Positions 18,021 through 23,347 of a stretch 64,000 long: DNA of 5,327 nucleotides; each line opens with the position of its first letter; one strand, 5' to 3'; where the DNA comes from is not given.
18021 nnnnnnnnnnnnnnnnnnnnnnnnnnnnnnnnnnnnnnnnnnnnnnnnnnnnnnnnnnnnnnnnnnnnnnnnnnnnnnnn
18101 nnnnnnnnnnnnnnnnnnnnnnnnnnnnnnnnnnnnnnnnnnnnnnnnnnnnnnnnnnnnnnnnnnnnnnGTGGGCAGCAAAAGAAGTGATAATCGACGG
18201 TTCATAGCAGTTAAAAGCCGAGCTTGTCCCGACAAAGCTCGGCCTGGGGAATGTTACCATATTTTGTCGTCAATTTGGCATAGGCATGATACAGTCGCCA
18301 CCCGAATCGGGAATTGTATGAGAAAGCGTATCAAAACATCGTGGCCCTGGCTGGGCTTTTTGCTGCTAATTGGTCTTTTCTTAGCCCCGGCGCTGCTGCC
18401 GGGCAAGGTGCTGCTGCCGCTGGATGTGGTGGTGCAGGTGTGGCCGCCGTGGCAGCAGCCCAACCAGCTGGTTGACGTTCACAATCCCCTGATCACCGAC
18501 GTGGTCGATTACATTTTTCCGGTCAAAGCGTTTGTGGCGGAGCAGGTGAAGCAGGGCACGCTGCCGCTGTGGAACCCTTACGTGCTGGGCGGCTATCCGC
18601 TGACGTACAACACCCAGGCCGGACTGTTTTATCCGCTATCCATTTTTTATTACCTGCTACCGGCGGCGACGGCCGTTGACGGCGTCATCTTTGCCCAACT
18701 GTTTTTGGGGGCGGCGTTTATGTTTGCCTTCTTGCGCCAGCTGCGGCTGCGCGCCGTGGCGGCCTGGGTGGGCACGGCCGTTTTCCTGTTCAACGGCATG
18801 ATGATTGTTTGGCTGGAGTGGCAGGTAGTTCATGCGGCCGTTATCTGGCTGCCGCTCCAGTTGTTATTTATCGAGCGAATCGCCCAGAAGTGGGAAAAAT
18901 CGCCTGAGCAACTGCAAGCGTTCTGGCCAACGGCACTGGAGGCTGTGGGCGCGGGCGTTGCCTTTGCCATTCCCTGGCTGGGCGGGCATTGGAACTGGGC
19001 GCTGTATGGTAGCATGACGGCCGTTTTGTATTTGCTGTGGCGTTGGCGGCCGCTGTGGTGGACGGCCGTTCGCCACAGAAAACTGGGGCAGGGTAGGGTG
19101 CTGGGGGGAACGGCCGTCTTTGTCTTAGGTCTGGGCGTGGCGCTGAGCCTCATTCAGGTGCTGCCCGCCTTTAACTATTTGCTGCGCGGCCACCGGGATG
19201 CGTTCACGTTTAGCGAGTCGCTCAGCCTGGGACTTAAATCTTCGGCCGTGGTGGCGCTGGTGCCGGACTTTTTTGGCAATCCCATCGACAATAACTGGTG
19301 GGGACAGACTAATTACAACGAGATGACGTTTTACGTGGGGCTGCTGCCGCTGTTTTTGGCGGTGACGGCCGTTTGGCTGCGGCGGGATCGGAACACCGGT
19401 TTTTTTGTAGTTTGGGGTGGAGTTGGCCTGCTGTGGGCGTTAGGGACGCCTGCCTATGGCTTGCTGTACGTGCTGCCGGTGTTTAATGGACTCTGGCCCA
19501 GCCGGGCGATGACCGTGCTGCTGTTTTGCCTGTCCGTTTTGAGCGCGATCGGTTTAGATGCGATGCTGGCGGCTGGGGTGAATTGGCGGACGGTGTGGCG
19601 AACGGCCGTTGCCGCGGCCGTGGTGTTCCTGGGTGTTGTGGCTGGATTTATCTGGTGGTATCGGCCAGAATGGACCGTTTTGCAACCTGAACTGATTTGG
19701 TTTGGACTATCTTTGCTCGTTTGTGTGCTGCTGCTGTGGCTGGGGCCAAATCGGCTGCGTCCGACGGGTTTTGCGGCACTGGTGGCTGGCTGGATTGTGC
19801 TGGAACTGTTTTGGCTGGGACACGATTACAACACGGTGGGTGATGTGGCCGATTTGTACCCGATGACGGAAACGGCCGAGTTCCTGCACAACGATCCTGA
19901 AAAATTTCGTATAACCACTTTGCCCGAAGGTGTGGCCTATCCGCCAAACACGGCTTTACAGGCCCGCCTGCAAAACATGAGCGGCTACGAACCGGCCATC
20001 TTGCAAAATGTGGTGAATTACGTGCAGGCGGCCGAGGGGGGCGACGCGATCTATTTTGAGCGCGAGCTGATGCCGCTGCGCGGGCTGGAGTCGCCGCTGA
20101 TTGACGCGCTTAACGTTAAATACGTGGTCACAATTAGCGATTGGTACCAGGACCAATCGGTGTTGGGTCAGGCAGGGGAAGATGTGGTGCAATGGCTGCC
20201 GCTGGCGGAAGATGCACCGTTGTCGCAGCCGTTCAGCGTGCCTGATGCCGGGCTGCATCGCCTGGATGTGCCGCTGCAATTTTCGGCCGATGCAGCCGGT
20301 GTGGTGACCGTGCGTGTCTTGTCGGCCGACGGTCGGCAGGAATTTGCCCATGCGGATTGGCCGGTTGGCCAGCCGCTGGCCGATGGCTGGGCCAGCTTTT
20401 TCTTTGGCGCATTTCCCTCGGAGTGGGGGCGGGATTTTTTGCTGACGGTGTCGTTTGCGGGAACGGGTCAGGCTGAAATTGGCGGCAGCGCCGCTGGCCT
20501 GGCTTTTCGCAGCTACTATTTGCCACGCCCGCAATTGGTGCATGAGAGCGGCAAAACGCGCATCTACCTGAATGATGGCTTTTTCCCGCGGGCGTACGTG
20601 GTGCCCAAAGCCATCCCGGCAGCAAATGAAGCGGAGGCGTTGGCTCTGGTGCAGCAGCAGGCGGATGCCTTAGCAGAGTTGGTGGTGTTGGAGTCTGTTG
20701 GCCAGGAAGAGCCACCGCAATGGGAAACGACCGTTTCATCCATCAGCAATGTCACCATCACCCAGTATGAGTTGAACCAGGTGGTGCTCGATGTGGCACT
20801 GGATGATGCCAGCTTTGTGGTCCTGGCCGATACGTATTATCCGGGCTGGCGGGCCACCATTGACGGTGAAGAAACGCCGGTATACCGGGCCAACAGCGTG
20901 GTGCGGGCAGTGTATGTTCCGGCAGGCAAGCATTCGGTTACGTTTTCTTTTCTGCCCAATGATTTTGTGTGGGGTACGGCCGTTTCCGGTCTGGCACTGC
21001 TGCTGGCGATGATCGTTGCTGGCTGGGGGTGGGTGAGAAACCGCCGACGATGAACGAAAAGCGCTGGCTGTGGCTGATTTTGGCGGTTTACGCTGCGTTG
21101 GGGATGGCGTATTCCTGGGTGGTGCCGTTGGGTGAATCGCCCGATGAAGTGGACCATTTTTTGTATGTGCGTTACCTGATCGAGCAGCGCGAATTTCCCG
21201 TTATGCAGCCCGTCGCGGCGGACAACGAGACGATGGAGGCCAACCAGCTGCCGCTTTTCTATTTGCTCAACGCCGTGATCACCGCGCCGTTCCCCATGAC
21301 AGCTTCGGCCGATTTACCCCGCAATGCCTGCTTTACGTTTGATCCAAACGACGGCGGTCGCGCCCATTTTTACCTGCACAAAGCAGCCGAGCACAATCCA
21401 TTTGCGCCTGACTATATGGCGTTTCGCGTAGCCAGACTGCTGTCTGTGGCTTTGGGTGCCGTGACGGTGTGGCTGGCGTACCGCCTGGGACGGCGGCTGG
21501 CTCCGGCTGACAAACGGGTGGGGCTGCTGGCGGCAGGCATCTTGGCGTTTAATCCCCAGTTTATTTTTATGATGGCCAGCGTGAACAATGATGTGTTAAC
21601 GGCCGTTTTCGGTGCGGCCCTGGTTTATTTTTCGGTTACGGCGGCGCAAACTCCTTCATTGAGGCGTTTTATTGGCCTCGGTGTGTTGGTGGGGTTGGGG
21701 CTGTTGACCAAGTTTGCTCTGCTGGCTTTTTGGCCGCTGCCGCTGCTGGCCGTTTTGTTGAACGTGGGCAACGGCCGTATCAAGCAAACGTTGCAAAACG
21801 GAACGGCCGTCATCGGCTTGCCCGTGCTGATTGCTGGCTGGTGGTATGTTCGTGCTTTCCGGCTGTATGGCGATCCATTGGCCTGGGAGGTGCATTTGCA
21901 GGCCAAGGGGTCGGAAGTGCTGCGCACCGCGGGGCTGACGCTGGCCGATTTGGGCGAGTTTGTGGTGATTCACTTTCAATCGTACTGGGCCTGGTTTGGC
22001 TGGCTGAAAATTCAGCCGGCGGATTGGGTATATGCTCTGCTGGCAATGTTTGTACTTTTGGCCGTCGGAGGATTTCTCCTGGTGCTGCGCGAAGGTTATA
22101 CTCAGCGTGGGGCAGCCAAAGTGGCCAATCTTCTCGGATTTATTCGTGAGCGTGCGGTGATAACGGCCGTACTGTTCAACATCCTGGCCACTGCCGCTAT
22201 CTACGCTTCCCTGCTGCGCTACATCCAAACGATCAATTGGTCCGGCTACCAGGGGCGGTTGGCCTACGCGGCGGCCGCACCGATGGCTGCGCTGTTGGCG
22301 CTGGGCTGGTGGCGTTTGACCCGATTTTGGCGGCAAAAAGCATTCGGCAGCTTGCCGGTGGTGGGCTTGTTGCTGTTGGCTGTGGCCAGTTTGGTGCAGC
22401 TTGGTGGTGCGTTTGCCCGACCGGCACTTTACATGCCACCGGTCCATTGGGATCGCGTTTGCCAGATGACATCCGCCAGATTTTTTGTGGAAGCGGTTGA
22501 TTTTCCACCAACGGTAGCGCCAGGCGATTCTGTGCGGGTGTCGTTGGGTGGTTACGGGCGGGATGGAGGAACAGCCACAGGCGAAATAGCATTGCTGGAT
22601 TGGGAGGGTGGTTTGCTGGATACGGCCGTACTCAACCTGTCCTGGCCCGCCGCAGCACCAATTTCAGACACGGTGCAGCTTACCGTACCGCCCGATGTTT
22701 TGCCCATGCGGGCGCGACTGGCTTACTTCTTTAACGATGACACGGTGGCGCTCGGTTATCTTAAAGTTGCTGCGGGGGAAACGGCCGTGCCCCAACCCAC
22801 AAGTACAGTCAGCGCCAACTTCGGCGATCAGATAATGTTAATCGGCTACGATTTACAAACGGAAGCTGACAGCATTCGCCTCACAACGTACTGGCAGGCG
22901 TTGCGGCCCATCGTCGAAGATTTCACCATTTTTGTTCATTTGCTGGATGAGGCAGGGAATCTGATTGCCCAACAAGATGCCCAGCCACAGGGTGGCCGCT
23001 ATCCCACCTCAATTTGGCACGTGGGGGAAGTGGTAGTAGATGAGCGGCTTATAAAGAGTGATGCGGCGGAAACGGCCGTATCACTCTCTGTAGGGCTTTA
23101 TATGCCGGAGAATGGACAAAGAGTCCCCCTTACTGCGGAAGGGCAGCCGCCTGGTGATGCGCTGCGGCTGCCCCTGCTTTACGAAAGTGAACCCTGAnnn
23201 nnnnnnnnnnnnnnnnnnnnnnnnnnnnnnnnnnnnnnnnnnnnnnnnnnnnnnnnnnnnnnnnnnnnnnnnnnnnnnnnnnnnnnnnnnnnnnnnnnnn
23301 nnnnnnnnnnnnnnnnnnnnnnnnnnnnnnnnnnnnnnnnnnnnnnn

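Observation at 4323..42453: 38-kb island packed with 11 GT-C-like membrane proteins: candidate multi-step extracytoplasmic glycan assembly system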

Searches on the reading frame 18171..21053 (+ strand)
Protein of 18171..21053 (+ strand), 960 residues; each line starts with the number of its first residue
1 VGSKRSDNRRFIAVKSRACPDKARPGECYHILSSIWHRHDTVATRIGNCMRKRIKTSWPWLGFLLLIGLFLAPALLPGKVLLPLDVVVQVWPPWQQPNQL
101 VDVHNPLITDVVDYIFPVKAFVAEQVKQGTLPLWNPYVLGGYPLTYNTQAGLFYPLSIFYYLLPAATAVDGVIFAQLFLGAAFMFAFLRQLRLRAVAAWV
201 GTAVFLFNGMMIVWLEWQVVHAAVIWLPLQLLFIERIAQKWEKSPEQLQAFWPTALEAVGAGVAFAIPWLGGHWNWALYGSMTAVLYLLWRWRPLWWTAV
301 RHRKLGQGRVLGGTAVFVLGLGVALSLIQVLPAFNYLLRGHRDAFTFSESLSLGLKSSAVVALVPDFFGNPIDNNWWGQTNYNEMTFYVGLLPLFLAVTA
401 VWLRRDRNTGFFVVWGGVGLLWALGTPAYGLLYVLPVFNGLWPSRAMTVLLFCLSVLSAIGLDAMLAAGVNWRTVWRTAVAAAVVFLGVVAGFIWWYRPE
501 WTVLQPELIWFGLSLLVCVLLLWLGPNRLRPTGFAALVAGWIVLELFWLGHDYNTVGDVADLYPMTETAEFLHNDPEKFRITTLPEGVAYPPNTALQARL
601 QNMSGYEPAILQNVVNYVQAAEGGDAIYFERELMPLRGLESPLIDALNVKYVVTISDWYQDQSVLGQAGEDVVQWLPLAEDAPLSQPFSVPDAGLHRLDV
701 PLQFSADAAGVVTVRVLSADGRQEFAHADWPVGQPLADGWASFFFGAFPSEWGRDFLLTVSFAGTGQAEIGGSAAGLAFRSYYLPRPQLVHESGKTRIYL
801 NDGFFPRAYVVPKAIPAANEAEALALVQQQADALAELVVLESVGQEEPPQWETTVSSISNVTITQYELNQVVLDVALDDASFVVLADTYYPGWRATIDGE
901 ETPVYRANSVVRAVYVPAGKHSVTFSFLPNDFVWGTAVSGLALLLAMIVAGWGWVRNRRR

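Call 3: search_protein_families(library=pfam, proteins=[window:18171-21053:+], max_evalue=0.01)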
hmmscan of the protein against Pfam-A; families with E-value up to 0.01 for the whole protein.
window:18171-21053:+ (960 aa): 1 family
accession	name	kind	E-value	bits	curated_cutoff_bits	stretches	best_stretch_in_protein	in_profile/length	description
PF09586.16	YfhO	-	2.6e-14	53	28.5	1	859-939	754-835/835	Bacterial membrane protein YfhO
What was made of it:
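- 18171..21053 (+): GT-C no. 7, YfhO family, up to 960 aa (start possibly 18264 or 18318). YfhO 53 bits (call 3).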

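Call 6: search_protein_families(library=ncbifam, proteins=[window:18171-21053:+], max_evalue=0.01)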
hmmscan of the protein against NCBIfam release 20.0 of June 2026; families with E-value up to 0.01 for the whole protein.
window:18171-21053:+ (960 aa): 2 families
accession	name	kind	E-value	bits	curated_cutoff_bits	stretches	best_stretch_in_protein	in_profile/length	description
NF047590.1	GlcsyltransPgfM2Strep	equivalog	1.5e-05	23.4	1500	1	882-949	809-876/884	glycosyltransferase PgfM2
NF047589.1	GlcsyltransPgfM1Strep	equivalog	2.5e-05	22.5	1400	1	860-948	860-949/955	glycosyltransferase PgfM1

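Call 18: search_solved_structures(query=window:18171-21053:+, max_evalue=1)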
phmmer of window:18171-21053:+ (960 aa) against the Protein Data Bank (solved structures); distinct sequences matched with E-value up to 1: 0.

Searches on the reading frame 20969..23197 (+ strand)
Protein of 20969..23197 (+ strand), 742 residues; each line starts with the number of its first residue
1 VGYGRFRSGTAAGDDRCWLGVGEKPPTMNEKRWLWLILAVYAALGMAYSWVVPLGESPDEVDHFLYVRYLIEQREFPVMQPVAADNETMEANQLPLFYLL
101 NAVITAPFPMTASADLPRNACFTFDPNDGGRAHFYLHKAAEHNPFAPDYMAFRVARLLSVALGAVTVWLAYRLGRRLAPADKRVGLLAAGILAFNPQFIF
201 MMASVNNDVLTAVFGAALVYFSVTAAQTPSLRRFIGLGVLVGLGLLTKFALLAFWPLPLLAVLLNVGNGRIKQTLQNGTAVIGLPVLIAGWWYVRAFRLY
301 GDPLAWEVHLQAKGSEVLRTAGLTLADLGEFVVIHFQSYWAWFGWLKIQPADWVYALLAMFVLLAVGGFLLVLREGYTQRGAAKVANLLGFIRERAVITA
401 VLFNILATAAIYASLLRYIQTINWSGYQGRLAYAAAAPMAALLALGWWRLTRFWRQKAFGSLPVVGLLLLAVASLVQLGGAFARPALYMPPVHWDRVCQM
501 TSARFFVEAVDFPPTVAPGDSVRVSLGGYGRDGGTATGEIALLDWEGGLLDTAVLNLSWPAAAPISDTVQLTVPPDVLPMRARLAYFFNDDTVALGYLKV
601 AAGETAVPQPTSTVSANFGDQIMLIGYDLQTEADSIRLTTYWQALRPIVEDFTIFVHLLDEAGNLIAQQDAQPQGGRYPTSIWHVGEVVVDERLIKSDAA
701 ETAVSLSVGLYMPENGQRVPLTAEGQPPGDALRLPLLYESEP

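Call 3: search_protein_families(library=pfam, proteins=[window:20969-23197:+], max_evalue=0.01)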
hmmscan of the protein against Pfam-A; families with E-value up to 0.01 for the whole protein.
window:20969-23197:+ (742 aa): 1 family
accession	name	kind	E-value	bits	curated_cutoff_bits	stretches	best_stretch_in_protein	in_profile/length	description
PF13231.12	PMT_2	-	2.4e-17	64.1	26.1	1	154-291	23-158/160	Dolichyl-phosphate-mannose-protein mannosyltransferase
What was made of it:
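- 21050..23197 (+): GT-C no. 8, PMT_2 type, 715 aa from the ATGA-overlap start, motif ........; shared C-terminal domain. PMT_2 64.1 bits (call 3).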

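Call 6: search_protein_families(library=ncbifam, proteins=[window:20969-23197:+], max_evalue=0.01)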
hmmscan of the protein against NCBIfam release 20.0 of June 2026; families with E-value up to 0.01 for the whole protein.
window:20969-23197:+ (742 aa): 1 family
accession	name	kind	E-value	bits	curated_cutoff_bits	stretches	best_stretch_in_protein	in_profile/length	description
TIGR03663.1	TIGR03663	subfamily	0.0018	17.3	126.25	1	154-229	72-144/435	flippase activity-associated protein Agl23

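Call 72: find_related_loci(query=window:21050-23197:+, collection=metagenome_contigs, flank=10000)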
Query window:21050-23197:+ (715 aa) in metagenome_contigs; peptide patterns used: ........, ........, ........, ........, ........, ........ (x = any residue, [..] = any of these).
41 stretches matched a pattern; 5 encode a relative of the query (tblastn E <= 1e-3); 5 distinct loci.
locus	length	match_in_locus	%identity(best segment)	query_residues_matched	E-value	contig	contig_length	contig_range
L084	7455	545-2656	63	1-694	0e+0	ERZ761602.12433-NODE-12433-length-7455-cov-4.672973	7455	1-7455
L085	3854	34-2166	60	1-699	0e+0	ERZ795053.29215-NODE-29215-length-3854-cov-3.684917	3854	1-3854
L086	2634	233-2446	40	1-701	2e-166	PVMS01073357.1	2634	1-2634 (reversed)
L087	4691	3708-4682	74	9-333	8e-146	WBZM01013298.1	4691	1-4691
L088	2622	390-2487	43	21-702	5e-25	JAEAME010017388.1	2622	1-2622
